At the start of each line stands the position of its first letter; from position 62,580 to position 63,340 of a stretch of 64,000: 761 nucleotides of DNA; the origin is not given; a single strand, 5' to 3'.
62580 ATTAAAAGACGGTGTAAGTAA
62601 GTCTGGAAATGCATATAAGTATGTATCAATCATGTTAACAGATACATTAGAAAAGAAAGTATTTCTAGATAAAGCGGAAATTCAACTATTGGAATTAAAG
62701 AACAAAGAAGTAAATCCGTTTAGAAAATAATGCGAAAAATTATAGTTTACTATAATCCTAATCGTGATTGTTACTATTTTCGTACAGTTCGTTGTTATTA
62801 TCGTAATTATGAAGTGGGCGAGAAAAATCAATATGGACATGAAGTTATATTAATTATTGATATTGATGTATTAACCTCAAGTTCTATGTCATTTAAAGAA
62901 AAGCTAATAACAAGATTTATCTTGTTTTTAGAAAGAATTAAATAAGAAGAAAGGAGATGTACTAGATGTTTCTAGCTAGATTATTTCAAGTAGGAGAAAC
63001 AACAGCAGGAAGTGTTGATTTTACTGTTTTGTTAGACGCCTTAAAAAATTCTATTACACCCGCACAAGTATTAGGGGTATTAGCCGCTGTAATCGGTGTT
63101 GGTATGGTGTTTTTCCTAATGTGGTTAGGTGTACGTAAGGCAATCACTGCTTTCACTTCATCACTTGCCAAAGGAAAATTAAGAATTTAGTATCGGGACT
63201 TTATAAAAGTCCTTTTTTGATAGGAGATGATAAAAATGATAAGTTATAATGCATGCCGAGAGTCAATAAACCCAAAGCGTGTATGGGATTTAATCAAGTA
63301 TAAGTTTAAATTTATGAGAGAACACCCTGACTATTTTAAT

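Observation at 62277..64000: Filamentous-phage (inovirus)-like module in a Gram-positive spore former, cut by the window edge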

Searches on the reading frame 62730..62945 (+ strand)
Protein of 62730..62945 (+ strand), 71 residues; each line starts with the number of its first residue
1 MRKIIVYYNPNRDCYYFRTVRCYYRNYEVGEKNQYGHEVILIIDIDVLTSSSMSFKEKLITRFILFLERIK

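Call 3: search_protein_families(library=pfam, proteins=[window:62730-62945:+], max_evalue=1)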
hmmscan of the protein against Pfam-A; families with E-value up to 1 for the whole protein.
window:62730-62945:+ (71 aa): 1 family
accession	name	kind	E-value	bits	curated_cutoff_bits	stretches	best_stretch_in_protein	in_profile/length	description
PF18496.6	ColG_sub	-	0.037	14.7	27.8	1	17-40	85-108/117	Collagenase G catalytic helper subdomain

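Call 4: search_protein_families(library=phrogs, proteins=[window:62730-62945:+], max_evalue=1)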
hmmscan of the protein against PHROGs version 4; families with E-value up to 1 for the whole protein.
window:62730-62945:+ (71 aa): 0 families

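Call 79: find_homologous_proteins(query=window:62730-62945:+, max_evalue=0.001)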
Query window:62730-62945:+ (71 aa): 1 proteins with E <= 0.001 among 1 candidates.
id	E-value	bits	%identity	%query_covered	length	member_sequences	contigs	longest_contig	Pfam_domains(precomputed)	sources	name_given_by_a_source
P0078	2.0e-39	149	99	100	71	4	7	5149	-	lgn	-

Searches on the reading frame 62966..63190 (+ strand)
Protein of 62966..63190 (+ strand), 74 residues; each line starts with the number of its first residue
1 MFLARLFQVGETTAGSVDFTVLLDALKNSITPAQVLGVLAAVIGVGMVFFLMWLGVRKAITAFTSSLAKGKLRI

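Call 3: search_protein_families(library=pfam, proteins=[window:62966-63190:+], max_evalue=1)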
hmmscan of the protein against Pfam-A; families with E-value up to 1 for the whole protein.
window:62966-63190:+ (74 aa): 1 family
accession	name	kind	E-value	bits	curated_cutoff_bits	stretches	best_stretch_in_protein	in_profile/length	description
PF11812.13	DUF3333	-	0.3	11.7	26.5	1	35-65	16-46/151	Domain of unknown function (DUF3333)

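Call 4: search_protein_families(library=phrogs, proteins=[window:62966-63190:+], max_evalue=1)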
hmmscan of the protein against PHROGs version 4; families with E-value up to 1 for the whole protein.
window:62966-63190:+ (74 aa): 3 families
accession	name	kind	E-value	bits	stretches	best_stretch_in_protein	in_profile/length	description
phrog_2186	-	head and packaging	0.032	15.3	1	12-63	30-77/80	virion structural protein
phrog_29806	-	unknown function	0.14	13.4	1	28-69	55-96/130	-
phrog_9586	-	unknown function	0.34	11.5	1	34-62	33-61/313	-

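Call 22: find_encoding_contigs(protein=window:62966-63190:+, flank=10000)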
Protein window:62966-63190:+ (74 aa): 22 contigs read that carry it; 6 places shown.
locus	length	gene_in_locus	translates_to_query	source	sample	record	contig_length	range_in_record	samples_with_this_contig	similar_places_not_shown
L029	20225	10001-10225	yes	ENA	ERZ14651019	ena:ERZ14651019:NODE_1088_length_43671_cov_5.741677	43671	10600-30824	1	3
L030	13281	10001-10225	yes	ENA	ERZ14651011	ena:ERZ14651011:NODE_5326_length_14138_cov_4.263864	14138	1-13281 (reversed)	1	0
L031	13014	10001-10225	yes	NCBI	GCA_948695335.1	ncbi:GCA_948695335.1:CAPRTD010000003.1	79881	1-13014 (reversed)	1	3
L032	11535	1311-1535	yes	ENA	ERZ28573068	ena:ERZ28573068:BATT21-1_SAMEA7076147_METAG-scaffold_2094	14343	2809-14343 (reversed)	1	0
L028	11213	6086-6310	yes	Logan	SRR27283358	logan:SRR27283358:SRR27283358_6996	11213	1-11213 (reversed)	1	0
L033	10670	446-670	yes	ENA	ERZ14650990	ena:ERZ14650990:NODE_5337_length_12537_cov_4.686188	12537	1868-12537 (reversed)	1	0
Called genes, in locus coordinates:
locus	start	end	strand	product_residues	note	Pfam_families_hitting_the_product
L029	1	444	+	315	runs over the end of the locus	PF06144:DNA_pol3_delta, PF21694:DNA_pol3_delta_C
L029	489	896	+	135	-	PF01029:NusB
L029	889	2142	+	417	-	PF13742:tRNA_anti_2, PF01336:tRNA_anti-codon, PF02601:Exonuc_VII_L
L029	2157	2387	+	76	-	PF02609:Exonuc_VII_S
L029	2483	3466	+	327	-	PF13180:PDZ_2, PF17820:PDZ_6 (weak), PF05580:Peptidase_S55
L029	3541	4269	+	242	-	PF20730:YetF_N (weak), PF04239:DUF421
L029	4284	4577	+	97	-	-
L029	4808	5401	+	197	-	PF01944:SpoIIM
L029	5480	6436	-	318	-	-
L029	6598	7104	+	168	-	-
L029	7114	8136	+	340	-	PF00764:Arginosuc_synth (weak), PF03054:tRNA_Me_trans, PF06508:QueC (weak), PF20259:tRNA_Me_trans_M, PF20258:tRNA_Me_trans_C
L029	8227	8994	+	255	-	PF02796:HTH_7 (faint)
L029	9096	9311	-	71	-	PF01381:HTH_3, PF12844:HTH_19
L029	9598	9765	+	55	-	-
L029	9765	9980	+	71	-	-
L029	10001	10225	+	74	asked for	-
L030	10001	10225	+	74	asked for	-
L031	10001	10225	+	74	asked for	-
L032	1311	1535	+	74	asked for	-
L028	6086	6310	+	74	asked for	-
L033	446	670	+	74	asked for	-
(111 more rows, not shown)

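Call 50: find_homologous_proteins(query=window:62966-63190:+, max_evalue=0.001)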
Query window:62966-63190:+ (74 aa): 77 proteins with E <= 0.001 among 78 candidates.
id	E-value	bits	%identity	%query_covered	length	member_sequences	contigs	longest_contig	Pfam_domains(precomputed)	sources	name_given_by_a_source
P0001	8.8e-38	144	100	100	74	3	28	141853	-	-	-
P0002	2.9e-30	121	86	100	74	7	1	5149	-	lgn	-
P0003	3.9e-22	95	67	97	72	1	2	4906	-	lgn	-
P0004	9.1e-22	94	67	97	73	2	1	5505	-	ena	-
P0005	1.9e-21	93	70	95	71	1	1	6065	-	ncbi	-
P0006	2.8e-21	92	72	88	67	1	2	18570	-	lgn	-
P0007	4.9e-21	92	73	93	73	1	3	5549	-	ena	-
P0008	7.9e-21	91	65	97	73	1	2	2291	-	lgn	-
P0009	3.3e-20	89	64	100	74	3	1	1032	-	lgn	-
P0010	4.9e-20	88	76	78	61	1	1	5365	-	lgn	-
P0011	5.4e-20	88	75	85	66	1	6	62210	-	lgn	-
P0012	6.5e-20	88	69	91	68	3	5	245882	-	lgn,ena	-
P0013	6.8e-20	88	71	93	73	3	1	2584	-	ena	-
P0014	6.9e-20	88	69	91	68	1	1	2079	-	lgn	-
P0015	7.2e-20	88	62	92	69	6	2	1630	-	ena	-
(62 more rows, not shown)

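Call 52: search_protein_families(library=phrogs, alignment_id=A2, max_evalue=0.1)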
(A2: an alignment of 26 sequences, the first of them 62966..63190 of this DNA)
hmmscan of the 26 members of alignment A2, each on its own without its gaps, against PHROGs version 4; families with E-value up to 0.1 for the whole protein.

A. member 1, window:62966-63190:+ (74 aa): 1 family
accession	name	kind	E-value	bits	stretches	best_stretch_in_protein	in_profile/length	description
phrog_2186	-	head and packaging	0.032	15.3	1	12-63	30-77/80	virion structural protein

B. families by the number of members that match (of 26 scanned): 8 families
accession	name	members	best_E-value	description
phrog_2186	-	17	5.4e-05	virion structural protein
phrog_1470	-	12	0.00073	TciB-like inhibition of cell division or resistance to colicin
phrog_2181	-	7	0.0042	-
phrog_23436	-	2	0.053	-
phrog_15478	-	1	0.023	tail length tape measure protein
phrog_4774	-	1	0.066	-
phrog_26233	-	1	0.086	-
phrog_1299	-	1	0.087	holin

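Call 53: search_solved_structures(query=A2, max_evalue=10)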
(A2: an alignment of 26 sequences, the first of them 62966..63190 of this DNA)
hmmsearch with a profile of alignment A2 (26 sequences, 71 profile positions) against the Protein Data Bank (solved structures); distinct sequences matched with E-value up to 10: 7.
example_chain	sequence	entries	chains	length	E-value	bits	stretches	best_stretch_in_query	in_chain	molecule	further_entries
3m1p_A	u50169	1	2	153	0.78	12.9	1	8-65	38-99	Ribose 5-phosphate isomerase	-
3k7p_A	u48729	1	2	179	1.1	12.5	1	8-64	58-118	Ribose 5-phosphate isomerase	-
7c6a_A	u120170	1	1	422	1.1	12.5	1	18-51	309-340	Type-2 angiotensin II receptor,Soluble cytochrome b562,Type-2 angiotensin II receptor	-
5xjm_A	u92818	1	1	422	1.1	12.4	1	18-51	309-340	Type-2 angiotensin II receptor,Soluble cytochrome b562,Type-2 angiotensin II receptor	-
9y42_E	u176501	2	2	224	1.1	12.4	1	16-37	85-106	60S ribosomal protein L6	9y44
6swa_E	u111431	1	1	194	1.8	11.8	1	16-37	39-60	60S ribosomal protein L6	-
3din_C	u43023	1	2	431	1.8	11.7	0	16-40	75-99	Preprotein translocase subunit SecY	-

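Call 55: find_encoding_contigs(protein=P0002, flank=6000, max_places=4)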
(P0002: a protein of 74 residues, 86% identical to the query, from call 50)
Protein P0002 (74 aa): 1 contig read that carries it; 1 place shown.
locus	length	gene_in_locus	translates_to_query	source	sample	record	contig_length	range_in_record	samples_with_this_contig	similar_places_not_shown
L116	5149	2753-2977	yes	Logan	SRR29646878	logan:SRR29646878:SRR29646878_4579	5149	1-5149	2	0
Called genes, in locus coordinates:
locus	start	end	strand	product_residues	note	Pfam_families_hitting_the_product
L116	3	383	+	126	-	?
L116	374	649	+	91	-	-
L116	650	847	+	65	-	-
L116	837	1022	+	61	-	-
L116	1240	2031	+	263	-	PF23343:REP_ORF2-G2P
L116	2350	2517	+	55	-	-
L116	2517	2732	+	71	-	-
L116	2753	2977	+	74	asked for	-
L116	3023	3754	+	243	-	PF05707:Zot (faint)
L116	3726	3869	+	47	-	-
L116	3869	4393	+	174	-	-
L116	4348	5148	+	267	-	?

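Call 90: predict_structure(alignment_id=A2)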
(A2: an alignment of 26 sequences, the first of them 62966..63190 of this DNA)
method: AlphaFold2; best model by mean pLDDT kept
length: 74 residues; sequences in the alignment: 26
mean_pLDDT: 82.0   pTM: 0.43
mean pLDDT of the five models: 82.0, 81.0, 77.8, 77.2, 71.9
residues with pLDDT >= 90: 32; 70-90: 25; 50-70: 17; < 50: 0
segments of 3 or more residues with pLDDT < 50: none
pLDDT, mean of each block of 10 residues (from residue 1): 59 64 82 90 96 95 91 78
secondary structure, 60 per line:
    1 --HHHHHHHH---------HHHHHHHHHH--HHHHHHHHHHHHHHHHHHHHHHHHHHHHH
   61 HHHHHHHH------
elements in order: H3-10 H20-29 H32-68

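Call 94: fold_search(model_id=the predicted structure, library=pdb)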
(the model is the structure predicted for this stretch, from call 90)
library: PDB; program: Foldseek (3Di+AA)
matches with E <= 10: 0; with E <= 0.001: 0
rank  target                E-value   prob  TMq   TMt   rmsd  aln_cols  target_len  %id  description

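Call 101: search_protein_families(library=pfam, proteins=[L116:1240-2031:+], max_evalue=0.01)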
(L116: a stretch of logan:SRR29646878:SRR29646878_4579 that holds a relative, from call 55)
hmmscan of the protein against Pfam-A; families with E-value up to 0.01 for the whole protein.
L116:1240-2031:+ (263 aa): 1 family
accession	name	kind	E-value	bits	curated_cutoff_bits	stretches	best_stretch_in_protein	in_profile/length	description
PF23343.2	REP_ORF2-G2P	-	3.8e-13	50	27.8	1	85-205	2-98/99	Replication-associated protein ORF2/G2P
